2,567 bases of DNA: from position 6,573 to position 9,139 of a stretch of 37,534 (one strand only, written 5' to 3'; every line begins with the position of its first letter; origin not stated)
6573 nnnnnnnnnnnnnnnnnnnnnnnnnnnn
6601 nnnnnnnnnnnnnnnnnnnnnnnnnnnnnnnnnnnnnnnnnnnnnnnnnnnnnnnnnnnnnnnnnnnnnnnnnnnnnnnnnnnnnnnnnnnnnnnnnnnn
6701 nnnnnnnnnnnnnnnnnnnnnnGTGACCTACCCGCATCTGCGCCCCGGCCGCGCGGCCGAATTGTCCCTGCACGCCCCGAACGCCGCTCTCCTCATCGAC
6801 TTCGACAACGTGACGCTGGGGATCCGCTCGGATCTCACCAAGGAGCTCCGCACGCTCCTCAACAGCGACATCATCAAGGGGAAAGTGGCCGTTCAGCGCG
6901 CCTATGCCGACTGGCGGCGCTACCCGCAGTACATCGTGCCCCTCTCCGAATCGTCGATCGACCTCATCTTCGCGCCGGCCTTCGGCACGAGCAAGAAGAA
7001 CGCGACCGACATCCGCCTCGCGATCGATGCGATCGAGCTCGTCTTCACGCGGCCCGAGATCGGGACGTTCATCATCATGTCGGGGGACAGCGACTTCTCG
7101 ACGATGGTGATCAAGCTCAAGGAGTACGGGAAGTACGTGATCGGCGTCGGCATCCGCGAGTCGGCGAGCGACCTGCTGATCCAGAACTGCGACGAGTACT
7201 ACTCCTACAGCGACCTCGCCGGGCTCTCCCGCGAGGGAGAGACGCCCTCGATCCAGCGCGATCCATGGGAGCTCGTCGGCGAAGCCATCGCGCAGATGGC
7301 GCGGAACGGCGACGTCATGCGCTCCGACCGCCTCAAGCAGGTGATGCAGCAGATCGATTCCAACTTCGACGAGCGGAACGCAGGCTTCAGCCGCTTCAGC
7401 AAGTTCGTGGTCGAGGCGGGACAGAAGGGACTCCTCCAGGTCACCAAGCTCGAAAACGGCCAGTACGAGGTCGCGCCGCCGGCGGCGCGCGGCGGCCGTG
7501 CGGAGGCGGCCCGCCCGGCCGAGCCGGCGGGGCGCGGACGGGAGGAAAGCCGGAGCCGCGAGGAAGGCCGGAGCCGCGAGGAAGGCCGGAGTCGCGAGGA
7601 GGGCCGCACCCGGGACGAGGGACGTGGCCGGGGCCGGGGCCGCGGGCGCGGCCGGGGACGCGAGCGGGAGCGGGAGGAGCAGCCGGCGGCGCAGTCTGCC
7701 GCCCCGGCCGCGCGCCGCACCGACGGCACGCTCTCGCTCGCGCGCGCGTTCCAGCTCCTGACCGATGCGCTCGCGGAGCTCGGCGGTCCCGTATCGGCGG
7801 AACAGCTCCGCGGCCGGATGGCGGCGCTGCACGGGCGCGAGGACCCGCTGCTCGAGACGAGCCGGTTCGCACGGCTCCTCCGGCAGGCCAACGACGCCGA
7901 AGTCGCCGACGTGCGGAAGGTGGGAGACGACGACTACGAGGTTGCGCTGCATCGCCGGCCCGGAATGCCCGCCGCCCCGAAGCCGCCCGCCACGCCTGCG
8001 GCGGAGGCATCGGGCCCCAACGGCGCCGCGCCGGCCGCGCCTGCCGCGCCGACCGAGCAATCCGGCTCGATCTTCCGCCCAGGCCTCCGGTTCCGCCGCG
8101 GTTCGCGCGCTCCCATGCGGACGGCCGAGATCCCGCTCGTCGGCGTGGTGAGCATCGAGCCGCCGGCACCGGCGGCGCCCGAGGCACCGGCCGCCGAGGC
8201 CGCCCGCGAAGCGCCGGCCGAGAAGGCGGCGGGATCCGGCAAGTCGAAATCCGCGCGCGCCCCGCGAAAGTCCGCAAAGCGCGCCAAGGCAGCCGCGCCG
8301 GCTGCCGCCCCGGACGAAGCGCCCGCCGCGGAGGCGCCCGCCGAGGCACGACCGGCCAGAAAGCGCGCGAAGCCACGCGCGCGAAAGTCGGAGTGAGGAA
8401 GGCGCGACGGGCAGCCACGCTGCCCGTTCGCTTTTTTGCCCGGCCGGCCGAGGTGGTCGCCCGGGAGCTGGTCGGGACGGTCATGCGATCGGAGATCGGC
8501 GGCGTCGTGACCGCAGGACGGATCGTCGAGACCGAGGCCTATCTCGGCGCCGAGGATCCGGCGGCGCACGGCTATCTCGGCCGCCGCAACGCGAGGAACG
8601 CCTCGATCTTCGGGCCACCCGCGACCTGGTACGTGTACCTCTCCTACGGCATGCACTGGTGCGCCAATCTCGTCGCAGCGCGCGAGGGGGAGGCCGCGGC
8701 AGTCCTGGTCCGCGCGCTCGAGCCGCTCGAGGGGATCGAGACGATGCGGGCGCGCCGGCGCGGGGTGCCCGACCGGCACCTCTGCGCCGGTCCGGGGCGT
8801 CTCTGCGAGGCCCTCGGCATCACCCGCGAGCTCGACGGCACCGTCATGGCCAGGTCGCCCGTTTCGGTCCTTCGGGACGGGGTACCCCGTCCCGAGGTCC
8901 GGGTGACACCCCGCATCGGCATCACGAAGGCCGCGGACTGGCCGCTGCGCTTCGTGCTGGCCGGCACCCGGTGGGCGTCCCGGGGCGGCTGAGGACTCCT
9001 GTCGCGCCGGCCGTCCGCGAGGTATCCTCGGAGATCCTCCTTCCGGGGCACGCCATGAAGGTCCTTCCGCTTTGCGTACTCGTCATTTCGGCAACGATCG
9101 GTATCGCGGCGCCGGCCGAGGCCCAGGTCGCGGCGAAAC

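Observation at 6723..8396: Bacterial MARF1-like protein: NYN nuclease + two LOTUS/OST-HTH domains + RGG/RE repeat linker + histone-H1-like tail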

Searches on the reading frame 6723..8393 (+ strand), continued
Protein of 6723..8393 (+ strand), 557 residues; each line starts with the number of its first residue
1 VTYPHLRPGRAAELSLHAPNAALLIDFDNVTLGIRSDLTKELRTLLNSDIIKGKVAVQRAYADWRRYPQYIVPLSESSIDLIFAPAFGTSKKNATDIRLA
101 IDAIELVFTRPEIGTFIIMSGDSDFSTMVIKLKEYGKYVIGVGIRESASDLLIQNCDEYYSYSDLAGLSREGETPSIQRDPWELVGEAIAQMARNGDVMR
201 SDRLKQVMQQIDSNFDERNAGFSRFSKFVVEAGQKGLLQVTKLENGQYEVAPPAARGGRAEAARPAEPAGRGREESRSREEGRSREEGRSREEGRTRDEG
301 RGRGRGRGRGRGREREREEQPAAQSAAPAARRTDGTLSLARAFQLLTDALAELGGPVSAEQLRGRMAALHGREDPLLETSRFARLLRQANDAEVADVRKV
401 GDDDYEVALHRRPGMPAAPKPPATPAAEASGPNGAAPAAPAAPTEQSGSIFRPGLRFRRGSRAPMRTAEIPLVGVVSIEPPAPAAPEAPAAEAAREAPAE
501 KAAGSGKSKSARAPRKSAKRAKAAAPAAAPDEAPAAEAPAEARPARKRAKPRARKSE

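Call 23: predict_structure(alignment_id=A1)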
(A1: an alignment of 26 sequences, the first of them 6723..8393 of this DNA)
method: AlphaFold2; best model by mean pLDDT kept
length: 557 residues; sequences in the alignment: 26
mean_pLDDT: 56.2   pTM: 0.30
mean pLDDT of the five models: 56.2, 55.7, 52.0, 51.6, 48.3
residues with pLDDT >= 90: 138; 70-90: 15; 50-70: 67; < 50: 337
segments of 3 or more residues with pLDDT < 50: 1-47, 70-72, 89-92, 113-173, 257-305, 307-334, 415-419, 421-457, 459-481, 483-486, 488-538, 540-557
pLDDT, mean of each block of 10 residues (from residue 1): 33 28 30 31 42 57 60 54 55 52 55 44 38 32 29 37 40 59 94 93 96 92 95 94 92 63 37 42 41 43 45 42 36 70 96 95 96 94 96 94 91 52 41 41 36 39 38 36 45 39 43 44 43 46 44 44
secondary structure, 60 per line:
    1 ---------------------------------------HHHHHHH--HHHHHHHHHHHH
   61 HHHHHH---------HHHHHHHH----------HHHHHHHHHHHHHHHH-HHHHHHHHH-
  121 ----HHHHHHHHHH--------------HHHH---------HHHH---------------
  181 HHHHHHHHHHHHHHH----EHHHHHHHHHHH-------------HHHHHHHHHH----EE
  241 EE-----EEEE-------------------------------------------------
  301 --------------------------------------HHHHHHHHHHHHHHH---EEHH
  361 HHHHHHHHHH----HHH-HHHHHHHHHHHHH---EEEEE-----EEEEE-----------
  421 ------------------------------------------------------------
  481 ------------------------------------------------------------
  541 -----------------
elements in order: H40-46 H49-66 H76-83 H94-109 H111-119 H125-134 H149-152 H162-165 H181-195 H201-211 H225-234 E239-242 E248-251 H339-353 H359-370 H379-391 E395-399 E405-409

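Call 27: fold_search(model_id=the predicted structure, library=pdb)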
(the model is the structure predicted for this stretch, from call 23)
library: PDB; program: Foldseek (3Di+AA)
matches with E <= 10: 756; with E <= 0.001: 0
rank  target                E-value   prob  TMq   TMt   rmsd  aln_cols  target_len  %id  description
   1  7jgr_A                2.7e-02  1.00  0.12  0.16   7.6        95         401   17  Structure of Drosophila ORC bound to DNA (84 bp) and Cdc6 (released 2020-09-09)
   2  7ne9_AAA              3.8e-02  1.00  0.11  0.44   3.8        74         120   22  A single sensor controls large variations in zinc quotas in a marine cyanobacterium (released 2022-03-02)
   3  5zuz_MODEL_1_A        3.8e-02  0.99  0.12  0.48   6.0       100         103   17  Solution Structure of the DNA-Binding Domain of Rok (released 2018-10-17)
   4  7ctf_A                4.0e-02  1.00  0.12  0.55   2.6        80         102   19  Human origin recognition complex 1-5 State II (released 2021-01-06)
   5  3mwm_B                4.2e-02  1.00  0.12  0.46   2.7        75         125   21  Graded expression of zinc-responsive genes through two regulatory zinc-binding sites in Zur (released 2011-03-16)
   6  6ez1_A                4.7e-02  1.00  0.11  0.51   1.8        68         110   13  Structure of h. salinarum RosR (vng0258) grown from NaBr (released 2018-08-22)
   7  3mwm_A                4.7e-02  1.00  0.12  0.45   2.6        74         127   22  Graded expression of zinc-responsive genes through two regulatory zinc-binding sites in Zur (released 2011-03-16)
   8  4ray_A                4.7e-02  1.00  0.11  0.40   2.9        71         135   13  Crystal structure of Magnetospirillum gryphiswaldense MSR-1 Apo-Fur (released 2015-07-15)
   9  5aim_B                5.3e-02  1.00  0.12  0.59   4.9        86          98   14  Crystal structure of T138 central eWH domain (released 2015-06-24)
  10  7jk6_A                6.2e-02  1.00  0.12  0.17   2.8        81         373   16  Structure of Drosophila ORC in the active conformation (released 2020-09-09)
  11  7ne9_CCC              6.2e-02  1.00  0.11  0.45   2.5        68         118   22  A single sensor controls large variations in zinc quotas in a marine cyanobacterium (released 2022-03-02)
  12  9gc3_A                6.6e-02  1.00  0.12  0.13   3.1        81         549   12  yeast TFIIIC TauB subcomplex bound to a tRNA gene (released 2024-11-27)
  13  8s0c_A                6.6e-02  1.00  0.12  0.50   3.0        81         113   18  H. sapiens ORC1-5 bound to double stranded DNA as part of the MCM-ORC complex (released 2024-10-02)
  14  2mh2_MODEL_1_A        7.8e-02  1.00  0.11  0.76   2.3        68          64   18  Structural insights into the DNA recognition and protein interaction domains reveal fundamental homologous DNA (released 2014-04-16)
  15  6qh0_D                7.8e-02  1.00  0.11  0.47   6.0        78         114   17  The complex structure of hsRosR-S5 (VNG0258H/RosR-S5) (released 2019-07-10)
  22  3rco_B                9.7e-02  1.00  0.12  0.73   3.5        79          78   16  Crystal structure of a conserved motif in human TDRD7 (released 2012-04-04)
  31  3rco_A                1.3e-01  1.00  0.12  0.73   3.4        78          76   17  Crystal structure of a conserved motif in human TDRD7 (released 2012-04-04)
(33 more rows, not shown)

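Call 92: search_protein_families(library=padloc, proteins=[window:6723-8393:+], max_evalue=0.01)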
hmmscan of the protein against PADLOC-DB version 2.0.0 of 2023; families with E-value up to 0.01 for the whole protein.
window:6723-8393:+ (557 aa): 0 families

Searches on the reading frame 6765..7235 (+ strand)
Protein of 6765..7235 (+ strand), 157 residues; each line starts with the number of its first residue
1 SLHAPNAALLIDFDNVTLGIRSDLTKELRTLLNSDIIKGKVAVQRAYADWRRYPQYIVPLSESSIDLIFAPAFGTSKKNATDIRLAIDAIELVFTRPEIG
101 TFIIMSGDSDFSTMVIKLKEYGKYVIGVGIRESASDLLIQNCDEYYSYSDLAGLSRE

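Call 71: search_solved_structures(query=A6, max_evalue=1, show_alignments=4)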
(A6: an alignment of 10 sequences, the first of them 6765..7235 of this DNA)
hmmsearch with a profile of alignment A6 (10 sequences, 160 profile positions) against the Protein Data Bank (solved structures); distinct sequences matched with E-value up to 1: 6.
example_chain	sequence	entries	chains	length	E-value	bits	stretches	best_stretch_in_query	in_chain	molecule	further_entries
2qip_A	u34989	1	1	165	5e-13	52.3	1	4-153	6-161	Protein of unknown function VPA0982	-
6fdl_A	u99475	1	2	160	0.0013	21.7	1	63-154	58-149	Meiosis regulator and mRNA stability factor 1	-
5yaa_A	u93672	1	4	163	0.012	18.6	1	64-154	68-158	Meiosis regulator and mRNA stability factor 1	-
3ipc_A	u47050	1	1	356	0.61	13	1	109-143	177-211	ABC transporter, substrate binding protein (Amino acid)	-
3ip5_A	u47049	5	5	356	0.61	13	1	109-143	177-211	ABC transporter, substrate binding protein (Amino acid)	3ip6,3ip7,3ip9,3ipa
4n0q_A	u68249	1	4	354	0.73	12.7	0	107-132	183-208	Leu/Ile/Val-binding protein homolog 3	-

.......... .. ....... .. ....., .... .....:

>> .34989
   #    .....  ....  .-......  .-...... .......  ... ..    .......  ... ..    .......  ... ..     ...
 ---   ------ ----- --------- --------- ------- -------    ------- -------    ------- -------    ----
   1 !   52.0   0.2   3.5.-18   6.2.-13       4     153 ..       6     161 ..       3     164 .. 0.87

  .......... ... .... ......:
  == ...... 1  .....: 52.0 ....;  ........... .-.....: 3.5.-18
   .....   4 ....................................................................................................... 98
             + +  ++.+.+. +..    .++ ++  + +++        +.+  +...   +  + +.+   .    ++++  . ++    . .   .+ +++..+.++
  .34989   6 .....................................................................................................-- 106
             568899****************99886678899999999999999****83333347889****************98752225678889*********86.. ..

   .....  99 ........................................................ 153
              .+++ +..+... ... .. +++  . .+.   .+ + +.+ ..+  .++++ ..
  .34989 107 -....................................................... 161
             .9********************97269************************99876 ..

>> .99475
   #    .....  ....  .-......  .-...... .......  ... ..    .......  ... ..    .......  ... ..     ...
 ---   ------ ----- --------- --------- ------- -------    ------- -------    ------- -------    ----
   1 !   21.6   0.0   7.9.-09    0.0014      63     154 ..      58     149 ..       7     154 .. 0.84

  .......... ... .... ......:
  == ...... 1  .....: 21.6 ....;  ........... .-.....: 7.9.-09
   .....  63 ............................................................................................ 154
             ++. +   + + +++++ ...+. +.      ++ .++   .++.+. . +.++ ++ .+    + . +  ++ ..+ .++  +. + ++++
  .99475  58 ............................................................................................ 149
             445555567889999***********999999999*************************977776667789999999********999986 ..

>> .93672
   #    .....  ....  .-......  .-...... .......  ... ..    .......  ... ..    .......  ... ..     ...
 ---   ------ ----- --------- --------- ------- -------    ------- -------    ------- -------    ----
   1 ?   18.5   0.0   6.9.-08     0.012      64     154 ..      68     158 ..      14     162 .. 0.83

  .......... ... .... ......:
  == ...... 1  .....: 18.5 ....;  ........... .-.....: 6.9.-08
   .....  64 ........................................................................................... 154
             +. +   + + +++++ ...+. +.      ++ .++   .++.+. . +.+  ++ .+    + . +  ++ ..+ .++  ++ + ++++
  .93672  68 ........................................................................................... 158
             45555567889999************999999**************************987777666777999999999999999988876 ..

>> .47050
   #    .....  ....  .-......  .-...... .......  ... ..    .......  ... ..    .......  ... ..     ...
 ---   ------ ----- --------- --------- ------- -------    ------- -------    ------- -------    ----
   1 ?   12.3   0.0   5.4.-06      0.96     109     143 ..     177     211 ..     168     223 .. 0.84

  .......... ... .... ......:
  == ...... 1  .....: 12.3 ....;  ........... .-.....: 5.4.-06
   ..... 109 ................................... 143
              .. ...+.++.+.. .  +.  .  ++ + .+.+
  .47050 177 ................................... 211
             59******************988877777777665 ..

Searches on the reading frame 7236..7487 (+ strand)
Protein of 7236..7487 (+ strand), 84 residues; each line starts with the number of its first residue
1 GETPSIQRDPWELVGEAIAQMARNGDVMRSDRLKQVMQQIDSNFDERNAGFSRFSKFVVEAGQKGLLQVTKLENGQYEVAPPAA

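Call 33: search_solved_structures(query=A3, max_evalue=10, show_alignments=3)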
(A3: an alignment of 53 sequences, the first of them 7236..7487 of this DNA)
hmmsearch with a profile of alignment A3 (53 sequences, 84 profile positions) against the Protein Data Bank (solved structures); distinct sequences matched with E-value up to 10: 8.
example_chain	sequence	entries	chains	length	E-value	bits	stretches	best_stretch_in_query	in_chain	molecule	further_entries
8ga7_A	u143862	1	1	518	0.22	14.6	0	6-30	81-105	THR5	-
5dm6_K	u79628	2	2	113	0.61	13.1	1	25-54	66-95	50S ribosomal protein L17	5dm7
4v49_BL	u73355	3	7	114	0.61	13.1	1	25-55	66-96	50S ribosomal protein L17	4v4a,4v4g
7a18_K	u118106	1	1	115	0.63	13.1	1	25-54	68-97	50S ribosomal protein L17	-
1nkw_L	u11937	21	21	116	0.63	13.1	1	25-54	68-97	50S ribosomal protein L17 | ribosomal protein L17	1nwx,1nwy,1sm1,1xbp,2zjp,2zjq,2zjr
9fqr_Ho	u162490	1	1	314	1.4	12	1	32-72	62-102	Cilia and flagella associated protein 73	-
2kzv_A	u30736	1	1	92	1.4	11.9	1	37-60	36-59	Uncharacterized protein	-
1tmx_A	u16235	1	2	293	1.5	11.9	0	17-41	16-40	hydroxyquinol 1,2-dioxygenase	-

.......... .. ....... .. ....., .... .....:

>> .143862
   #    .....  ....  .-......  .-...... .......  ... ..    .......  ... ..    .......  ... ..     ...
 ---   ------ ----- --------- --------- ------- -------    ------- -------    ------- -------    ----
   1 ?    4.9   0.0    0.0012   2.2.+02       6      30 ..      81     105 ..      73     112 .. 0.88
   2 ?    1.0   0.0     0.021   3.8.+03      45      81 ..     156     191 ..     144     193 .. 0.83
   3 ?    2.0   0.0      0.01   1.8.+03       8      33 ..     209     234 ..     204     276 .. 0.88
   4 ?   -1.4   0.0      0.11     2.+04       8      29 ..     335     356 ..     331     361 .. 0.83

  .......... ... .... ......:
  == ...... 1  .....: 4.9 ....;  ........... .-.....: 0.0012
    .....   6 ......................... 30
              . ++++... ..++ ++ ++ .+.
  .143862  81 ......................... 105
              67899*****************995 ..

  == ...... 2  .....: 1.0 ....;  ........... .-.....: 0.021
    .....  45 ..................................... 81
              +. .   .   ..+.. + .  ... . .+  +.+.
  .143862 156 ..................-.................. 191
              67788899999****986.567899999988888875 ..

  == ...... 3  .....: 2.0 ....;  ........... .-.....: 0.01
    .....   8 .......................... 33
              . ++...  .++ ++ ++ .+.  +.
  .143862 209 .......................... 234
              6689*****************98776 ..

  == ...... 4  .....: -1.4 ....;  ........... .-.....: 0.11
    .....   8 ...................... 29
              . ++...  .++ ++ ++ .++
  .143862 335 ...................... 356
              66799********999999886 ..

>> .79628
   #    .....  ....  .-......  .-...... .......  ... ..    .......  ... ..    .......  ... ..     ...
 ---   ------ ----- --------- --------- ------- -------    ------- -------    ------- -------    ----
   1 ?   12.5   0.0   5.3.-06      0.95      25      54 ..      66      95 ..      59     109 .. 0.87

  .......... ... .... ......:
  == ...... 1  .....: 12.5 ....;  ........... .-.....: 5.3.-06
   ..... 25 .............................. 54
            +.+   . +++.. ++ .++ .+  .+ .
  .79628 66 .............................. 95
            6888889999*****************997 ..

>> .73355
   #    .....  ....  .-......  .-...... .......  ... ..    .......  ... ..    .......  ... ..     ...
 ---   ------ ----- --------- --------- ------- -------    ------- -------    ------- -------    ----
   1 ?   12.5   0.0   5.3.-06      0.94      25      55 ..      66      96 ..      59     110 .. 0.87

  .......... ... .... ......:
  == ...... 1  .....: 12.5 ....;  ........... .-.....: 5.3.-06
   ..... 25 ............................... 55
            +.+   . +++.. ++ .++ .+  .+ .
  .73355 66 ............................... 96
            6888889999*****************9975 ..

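Call 35: search_protein_families(library=pfam, alignment_id=A3, max_evalue=1)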
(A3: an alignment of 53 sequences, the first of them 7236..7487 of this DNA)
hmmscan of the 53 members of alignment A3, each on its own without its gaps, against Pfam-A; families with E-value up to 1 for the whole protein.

A. member 1, window:7236-7487:+ (84 aa): 3 families
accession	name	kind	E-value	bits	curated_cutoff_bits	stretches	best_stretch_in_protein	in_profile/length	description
PF12872.13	OST-HTH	-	0.00015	22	23.8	1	24-76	18-68/71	OST-HTH/LOTUS domain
PF00393.24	6PGD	-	0.0053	16.6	27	1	9-71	171-233/290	6-phosphogluconate dehydrogenase, C-terminal domain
PF01196.24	Ribosomal_L17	-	0.24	12.8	27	1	28-62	52-86/97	Ribosomal protein L17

B. families by the number of members that match (of 53 scanned): 20 families
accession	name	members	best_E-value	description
PF12872.13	OST-HTH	52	9.6e-06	OST-HTH/LOTUS domain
PF24706.1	DUF7669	41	0.0041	Domain of unknown function (DUF7669)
PF01196.24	Ribosomal_L17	35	0.0088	Ribosomal protein L17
PF00393.24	6PGD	27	0.0023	6-phosphogluconate dehydrogenase, C-terminal domain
PF09079.17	Cdc6_C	9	0.00092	CDC6, C terminal winged helix domain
PF12112.13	DUF3579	4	0.047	Protein of unknown function (DUF3579)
PF25304.1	WH_eIF2D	3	0.005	eIF2D winged helix domain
PF17216.9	Rrp44_CSD1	2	0.039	Rrp44-like cold shock domain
PF19753.4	DUF6240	2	0.073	Family of unknown function (DUF6240)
PF22902.2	NOMO1-like_9th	2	0.1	BOS complex subunit NOMO1-like, beta sandwich domain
PF08858.15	IDEAL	2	0.16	IDEAL domain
PF20027.4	DUF6435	1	0.0037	Family of unknown function (DUF6435)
PF20297.4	MSSS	1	0.041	MutS2 and Smr-associated SH3 domain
PF08672.17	ANAPC2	1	0.086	Anaphase promoting complex (APC) subunit 2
PF07848.18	PaaX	1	0.13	PaaX-like protein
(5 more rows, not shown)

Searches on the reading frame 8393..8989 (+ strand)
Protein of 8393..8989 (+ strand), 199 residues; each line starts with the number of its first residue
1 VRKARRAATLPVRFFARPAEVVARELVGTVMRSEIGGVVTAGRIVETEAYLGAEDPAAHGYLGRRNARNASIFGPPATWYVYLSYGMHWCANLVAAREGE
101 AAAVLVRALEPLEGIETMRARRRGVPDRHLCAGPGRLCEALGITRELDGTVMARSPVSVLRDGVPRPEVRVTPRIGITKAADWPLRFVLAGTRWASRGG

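Call 12: search_protein_families(library=pfam, proteins=[window:8393-8989:+], max_evalue=0.001)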
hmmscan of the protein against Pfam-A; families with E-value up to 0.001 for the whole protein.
window:8393-8989:+ (199 aa): 1 family
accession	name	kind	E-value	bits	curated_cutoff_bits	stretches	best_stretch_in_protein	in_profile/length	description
PF02245.21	Pur_DNA_glyco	-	1.2e-63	214.1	27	1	14-192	2-180/181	Methylpurine-DNA glycosylase (MPG)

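Call 92: search_protein_families(library=padloc, proteins=[window:8393-8989:+], max_evalue=0.01)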
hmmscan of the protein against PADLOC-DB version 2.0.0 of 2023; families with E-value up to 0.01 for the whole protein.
window:8393-8989:+ (199 aa): 0 families
